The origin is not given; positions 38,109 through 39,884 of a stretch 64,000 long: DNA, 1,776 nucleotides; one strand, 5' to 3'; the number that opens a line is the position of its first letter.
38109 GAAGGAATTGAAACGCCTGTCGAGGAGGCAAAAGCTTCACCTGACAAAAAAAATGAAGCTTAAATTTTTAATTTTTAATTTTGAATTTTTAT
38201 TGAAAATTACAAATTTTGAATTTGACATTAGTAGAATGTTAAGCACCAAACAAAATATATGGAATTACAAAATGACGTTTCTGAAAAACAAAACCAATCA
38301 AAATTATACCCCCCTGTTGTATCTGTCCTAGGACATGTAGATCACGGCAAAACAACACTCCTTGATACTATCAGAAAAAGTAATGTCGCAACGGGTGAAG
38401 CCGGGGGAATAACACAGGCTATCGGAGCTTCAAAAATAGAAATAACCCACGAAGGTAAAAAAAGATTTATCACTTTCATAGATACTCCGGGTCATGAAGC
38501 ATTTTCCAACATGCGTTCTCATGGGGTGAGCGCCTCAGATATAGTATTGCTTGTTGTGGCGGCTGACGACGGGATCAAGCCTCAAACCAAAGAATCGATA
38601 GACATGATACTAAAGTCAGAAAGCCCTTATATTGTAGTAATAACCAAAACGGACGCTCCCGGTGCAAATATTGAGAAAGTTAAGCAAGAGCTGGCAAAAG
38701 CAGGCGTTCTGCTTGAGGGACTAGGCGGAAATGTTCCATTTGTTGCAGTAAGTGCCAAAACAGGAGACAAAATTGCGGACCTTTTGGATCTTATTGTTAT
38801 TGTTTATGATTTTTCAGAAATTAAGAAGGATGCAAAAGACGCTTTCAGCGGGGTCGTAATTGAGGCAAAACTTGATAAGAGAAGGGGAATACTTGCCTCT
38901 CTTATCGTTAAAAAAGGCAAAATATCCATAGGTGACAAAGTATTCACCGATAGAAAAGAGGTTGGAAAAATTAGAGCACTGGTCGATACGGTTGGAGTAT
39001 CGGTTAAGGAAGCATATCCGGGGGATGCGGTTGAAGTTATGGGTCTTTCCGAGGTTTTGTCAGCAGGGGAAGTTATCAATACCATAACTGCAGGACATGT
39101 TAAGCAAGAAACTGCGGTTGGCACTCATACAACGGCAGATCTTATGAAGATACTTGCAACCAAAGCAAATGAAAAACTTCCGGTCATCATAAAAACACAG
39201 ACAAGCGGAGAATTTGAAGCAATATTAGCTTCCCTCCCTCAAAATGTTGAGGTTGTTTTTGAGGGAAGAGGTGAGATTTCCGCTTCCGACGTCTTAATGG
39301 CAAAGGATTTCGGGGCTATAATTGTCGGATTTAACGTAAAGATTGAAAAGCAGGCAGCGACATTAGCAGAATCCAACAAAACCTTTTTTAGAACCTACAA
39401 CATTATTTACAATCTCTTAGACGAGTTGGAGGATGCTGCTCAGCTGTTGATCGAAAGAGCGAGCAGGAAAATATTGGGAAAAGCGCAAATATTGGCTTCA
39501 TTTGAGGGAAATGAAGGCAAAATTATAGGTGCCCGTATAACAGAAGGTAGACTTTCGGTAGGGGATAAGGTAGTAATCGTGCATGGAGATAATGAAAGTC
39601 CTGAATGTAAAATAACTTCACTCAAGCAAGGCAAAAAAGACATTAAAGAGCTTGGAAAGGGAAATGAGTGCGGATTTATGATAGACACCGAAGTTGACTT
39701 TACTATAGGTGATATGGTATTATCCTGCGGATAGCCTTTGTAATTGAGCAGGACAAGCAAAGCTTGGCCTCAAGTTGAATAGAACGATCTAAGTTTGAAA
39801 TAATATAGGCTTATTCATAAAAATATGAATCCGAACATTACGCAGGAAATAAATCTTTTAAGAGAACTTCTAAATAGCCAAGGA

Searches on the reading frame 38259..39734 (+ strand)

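Call 29: search_protein_families(library=pfam, proteins=[window:38259-39734:+], max_evalue=0.001)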
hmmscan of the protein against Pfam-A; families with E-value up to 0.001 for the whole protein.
window:38259-39734:+ (491 aa): 9 families
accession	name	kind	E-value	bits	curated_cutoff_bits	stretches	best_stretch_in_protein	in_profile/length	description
PF00009.33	GTP_EFTU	-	7.1e-36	124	26.5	1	21-180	6-183/188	Elongation factor Tu GTP binding domain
PF22042.2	EF-G_D2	-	1.7e-23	83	27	1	196-274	2-82/84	Elongation factor G domain 2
PF11987.13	IF-2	-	1e-22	80.7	27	1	288-391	8-117/117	Translation-initiation factor 2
PF01926.29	MMR_HSR1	-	7.6e-12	45.8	21.9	1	21-130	2-113/113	50S ribosome-binding GTPase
PF03144.31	GTP_EFTU_D2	-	2.5e-08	34.7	30.3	1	420-475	1-58/73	Elongation factor Tu domain 2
PF00071.28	Ras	-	4.2e-06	26.9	21.6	1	23-179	4-156/162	Ras family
PF08477.19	Roc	-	1.7e-05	25.5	27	1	21-132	2-119/119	Ras of Complex, Roc, domain of DAPkinase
PF10662.15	PduV-EutP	-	9.1e-05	22.7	21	1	23-150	6-120/143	Ethanolamine utilisation - propanediol utilisation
PF00350.29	Dynamin_N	-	0.00013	22.5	27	0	71-130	103-167/168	Dynamin family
